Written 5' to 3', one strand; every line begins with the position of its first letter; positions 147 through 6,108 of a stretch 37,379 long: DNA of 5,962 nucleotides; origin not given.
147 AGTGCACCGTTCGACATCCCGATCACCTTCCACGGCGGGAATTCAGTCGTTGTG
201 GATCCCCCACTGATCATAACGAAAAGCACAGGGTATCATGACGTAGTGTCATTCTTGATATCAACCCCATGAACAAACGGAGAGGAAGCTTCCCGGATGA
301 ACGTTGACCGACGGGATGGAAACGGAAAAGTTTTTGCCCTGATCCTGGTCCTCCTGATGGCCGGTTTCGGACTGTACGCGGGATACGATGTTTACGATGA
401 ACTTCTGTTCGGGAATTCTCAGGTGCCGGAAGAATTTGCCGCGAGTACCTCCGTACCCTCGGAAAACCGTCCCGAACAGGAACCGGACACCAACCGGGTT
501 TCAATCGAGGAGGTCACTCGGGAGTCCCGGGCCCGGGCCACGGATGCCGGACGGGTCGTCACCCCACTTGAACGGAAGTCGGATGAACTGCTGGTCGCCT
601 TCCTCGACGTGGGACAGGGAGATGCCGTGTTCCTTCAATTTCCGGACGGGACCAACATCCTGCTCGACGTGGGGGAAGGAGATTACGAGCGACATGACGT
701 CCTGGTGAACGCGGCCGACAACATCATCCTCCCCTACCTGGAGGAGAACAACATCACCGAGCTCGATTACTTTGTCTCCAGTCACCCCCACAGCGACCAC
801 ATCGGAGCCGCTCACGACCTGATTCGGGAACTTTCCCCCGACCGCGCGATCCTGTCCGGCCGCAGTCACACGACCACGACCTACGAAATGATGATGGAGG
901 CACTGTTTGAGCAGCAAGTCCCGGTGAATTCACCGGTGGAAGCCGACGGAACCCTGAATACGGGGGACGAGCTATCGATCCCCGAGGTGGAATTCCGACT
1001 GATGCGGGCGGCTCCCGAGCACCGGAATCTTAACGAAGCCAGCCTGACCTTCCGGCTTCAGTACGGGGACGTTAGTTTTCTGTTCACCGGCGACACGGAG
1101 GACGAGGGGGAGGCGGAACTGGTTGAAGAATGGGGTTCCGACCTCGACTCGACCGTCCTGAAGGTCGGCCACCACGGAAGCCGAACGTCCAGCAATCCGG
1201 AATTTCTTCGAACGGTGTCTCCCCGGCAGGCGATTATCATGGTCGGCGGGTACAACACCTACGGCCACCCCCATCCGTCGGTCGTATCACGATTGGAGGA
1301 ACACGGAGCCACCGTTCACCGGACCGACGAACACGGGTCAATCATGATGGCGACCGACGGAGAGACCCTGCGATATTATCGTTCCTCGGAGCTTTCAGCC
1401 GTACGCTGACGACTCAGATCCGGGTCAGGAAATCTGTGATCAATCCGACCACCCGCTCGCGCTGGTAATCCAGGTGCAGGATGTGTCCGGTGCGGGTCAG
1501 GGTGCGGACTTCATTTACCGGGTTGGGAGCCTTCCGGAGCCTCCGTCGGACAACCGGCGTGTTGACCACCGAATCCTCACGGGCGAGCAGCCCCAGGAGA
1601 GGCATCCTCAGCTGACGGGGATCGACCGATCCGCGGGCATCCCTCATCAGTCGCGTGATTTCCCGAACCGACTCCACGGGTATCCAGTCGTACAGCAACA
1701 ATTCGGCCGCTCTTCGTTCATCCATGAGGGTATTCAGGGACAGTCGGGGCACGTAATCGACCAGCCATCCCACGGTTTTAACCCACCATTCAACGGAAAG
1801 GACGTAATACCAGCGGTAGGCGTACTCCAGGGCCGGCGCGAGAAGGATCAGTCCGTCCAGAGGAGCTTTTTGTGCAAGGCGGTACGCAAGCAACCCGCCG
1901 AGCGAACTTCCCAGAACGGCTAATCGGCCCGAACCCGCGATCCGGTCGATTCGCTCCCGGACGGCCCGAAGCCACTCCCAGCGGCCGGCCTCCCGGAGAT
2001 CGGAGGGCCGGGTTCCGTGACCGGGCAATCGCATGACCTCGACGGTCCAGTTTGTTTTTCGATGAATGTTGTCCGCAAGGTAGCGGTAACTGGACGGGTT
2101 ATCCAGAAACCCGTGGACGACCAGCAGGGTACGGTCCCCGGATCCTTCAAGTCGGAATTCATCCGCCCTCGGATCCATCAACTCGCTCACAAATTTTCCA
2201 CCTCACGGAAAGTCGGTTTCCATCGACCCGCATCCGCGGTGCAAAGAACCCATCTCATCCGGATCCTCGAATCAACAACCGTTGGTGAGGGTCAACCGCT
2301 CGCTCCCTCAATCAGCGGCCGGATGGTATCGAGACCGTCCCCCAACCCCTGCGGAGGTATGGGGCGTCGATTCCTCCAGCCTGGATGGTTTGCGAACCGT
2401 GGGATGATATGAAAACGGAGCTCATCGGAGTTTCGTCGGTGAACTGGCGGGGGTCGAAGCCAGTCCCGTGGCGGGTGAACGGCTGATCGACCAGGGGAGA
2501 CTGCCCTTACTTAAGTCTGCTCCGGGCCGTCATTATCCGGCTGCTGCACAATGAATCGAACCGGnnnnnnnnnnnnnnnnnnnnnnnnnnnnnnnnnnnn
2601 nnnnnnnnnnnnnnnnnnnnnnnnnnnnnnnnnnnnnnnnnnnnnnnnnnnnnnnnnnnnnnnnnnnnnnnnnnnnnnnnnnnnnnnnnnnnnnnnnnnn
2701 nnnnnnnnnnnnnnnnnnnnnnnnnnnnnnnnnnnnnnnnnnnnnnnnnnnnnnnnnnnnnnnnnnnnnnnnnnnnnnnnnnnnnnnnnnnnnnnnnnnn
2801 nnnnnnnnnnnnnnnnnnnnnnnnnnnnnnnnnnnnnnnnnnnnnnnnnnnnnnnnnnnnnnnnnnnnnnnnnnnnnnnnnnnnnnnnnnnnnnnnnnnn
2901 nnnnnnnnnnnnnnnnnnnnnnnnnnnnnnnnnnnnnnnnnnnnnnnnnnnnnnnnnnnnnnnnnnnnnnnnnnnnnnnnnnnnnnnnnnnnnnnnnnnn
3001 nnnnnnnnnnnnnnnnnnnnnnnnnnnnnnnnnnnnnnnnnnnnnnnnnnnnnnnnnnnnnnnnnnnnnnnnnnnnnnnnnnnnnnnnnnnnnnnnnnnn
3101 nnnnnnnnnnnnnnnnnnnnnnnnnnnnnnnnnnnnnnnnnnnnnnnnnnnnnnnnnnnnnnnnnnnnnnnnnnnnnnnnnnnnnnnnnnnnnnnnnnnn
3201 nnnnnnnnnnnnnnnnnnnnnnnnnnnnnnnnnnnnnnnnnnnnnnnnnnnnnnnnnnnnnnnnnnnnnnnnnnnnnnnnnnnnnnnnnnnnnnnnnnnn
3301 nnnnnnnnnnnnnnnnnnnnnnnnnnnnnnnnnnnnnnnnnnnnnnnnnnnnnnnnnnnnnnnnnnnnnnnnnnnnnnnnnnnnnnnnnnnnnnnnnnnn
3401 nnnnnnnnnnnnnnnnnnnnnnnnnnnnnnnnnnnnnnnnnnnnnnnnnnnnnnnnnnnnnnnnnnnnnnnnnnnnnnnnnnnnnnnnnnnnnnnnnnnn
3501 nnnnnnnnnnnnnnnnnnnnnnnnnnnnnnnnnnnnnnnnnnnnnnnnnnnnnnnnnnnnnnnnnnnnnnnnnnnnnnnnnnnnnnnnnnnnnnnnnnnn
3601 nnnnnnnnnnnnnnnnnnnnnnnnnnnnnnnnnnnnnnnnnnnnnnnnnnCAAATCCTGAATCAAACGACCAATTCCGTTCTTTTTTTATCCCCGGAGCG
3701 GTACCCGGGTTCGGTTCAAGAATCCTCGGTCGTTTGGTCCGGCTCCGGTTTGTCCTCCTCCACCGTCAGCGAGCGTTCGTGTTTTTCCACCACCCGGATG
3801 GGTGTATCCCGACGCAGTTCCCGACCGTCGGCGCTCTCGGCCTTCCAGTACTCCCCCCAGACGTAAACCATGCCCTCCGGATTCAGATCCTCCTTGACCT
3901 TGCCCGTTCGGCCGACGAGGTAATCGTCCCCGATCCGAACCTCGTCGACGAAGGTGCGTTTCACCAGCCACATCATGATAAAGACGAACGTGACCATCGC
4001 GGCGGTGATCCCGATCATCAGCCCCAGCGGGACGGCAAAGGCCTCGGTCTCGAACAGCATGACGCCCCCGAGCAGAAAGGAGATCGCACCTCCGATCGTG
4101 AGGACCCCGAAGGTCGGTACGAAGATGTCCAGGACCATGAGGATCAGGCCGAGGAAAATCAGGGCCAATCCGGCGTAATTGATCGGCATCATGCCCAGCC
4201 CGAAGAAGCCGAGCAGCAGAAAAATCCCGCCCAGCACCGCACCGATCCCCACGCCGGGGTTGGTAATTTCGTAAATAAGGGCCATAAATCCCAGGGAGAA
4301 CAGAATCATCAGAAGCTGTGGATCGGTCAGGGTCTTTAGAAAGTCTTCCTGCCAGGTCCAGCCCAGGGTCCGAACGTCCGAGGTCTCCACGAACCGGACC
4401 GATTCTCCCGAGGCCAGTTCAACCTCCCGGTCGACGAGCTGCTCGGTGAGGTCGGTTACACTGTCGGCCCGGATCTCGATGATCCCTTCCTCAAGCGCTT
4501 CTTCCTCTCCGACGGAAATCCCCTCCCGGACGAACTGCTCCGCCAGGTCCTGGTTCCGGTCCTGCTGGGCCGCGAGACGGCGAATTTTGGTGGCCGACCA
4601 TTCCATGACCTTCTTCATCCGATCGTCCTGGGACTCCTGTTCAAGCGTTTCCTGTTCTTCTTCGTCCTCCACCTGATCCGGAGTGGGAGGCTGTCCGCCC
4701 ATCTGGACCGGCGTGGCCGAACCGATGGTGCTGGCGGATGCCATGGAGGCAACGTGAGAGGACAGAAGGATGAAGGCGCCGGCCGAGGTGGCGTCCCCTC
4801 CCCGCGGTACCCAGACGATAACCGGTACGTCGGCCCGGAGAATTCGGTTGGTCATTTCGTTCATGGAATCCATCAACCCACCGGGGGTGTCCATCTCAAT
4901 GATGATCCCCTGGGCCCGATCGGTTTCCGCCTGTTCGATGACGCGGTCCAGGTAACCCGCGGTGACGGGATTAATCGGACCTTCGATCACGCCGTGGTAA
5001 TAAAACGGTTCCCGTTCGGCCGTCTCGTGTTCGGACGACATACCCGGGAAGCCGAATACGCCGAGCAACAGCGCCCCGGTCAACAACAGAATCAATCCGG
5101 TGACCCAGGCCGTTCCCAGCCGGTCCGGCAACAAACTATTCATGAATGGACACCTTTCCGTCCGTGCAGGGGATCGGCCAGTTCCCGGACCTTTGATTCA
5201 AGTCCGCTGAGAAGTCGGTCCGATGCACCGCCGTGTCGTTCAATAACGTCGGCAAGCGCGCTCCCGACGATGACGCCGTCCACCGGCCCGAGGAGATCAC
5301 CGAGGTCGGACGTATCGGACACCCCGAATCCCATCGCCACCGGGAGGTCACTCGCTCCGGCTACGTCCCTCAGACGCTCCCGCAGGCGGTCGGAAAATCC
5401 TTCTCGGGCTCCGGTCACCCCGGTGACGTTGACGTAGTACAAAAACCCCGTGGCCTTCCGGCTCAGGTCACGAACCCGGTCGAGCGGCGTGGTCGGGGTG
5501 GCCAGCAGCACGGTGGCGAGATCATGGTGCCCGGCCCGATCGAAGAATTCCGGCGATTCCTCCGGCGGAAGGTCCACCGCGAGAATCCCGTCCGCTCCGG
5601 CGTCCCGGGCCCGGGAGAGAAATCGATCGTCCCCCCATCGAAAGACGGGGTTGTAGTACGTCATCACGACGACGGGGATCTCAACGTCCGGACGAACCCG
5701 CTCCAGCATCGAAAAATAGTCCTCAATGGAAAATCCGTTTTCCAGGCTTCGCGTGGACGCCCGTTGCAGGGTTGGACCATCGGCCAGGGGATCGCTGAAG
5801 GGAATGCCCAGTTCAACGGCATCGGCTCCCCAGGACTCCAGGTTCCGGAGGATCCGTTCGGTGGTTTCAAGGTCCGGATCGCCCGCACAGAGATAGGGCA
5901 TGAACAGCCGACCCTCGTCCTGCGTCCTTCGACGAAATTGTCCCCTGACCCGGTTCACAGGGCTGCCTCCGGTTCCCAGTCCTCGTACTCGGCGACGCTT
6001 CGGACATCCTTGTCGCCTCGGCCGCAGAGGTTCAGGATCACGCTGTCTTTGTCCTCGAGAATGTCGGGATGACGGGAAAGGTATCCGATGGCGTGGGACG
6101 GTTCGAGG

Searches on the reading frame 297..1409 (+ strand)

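Call 9: search_protein_families(library=pfam, proteins=[window:297-1409:+], max_evalue=0.001)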
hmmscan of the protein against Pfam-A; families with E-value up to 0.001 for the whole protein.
window:297-1409:+ (370 aa): 2 families
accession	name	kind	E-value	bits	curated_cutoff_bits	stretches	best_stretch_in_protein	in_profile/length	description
PF00753.33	Lactamase_B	-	5e-15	56.4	22.7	1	104-317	2-195/196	Metallo-beta-lactamase superfamily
PF12706.13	Lactamase_B_2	-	6.1e-09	36.2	27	1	119-292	1-166/200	Beta-lactamase superfamily domain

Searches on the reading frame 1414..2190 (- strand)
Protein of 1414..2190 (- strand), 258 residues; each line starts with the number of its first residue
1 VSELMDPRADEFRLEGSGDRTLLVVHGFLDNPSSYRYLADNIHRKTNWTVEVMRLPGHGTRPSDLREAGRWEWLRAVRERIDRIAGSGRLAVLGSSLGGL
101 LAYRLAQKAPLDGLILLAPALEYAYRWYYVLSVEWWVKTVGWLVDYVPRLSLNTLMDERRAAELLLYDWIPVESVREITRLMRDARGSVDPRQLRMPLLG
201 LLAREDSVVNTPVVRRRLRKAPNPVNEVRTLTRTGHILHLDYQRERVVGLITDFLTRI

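Call 9: search_protein_families(library=pfam, proteins=[window:1414-2190:-], max_evalue=0.001)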
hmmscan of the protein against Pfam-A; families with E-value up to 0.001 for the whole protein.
window:1414-2190:- (258 aa): 5 families
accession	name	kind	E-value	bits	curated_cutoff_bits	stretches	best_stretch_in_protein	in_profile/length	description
PF12146.15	Hydrolase_4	-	3.5e-15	56.4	27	1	20-241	5-237/239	Serine aminopeptidase, S33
PF12697.13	Abhydrolase_6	-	1.4e-14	55.7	26.3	1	22-248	1-215/217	Alpha/beta hydrolase family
PF00561.26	Abhydrolase_1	-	4.1e-08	33.6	25.8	1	21-124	2-106/245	alpha/beta hydrolase fold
PF00975.26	Thioesterase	-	9.4e-06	26.4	26.4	1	21-109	2-87/226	Thioesterase domain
PF05728.18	UPF0227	-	0.00032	21.1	21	1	83-127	55-97/187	Uncharacterised protein family (UPF0227)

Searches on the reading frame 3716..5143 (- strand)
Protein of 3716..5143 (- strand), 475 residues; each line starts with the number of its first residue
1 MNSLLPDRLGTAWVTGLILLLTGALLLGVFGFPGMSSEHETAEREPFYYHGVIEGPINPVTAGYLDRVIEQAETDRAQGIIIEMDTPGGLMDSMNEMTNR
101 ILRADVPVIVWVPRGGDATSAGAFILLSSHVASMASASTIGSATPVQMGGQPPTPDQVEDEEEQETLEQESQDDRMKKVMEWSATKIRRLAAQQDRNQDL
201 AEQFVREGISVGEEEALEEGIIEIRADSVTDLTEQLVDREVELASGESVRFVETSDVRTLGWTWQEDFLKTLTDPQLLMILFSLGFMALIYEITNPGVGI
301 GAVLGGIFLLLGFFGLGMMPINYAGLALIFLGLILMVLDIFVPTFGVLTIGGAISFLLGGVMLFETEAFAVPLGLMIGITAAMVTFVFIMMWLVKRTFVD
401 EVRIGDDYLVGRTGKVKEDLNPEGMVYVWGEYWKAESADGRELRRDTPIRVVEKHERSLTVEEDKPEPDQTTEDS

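Call 9: search_protein_families(library=pfam, proteins=[window:3716-5143:-], max_evalue=0.001)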
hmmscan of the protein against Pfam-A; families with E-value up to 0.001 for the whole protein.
window:3716-5143:- (475 aa): 3 families
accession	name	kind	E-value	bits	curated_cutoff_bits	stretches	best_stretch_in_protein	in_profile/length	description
PF24961.1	NfeD_membrane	-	2.3e-22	79.7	26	1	278-391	3-117/119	NfeD integral membrane domain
PF25145.1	NfeD1b_N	-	2.6e-19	70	40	1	53-151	7-103/189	NfeD1b, N-terminal domain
PF01957.25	NfeD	-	7.3e-11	42.6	29.1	1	407-462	2-56/57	NfeD-like C-terminal, partner-binding domain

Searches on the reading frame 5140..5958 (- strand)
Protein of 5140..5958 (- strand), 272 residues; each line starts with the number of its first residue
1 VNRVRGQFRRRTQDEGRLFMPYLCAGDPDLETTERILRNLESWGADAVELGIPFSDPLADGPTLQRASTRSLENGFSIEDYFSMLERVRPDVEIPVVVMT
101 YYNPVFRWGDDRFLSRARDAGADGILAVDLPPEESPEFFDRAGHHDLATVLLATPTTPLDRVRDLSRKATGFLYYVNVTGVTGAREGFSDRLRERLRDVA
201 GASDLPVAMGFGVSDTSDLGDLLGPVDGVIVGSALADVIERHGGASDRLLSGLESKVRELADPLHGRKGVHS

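Call 9: search_protein_families(library=pfam, proteins=[window:5140-5958:-], max_evalue=0.001)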
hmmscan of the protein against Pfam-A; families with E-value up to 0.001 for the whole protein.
window:5140-5958:- (272 aa): 1 family
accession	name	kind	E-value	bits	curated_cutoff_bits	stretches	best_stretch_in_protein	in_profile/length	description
PF00290.26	Trp_syntA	-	4e-79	265.7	27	1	10-261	3-255/259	Tryptophan synthase alpha chain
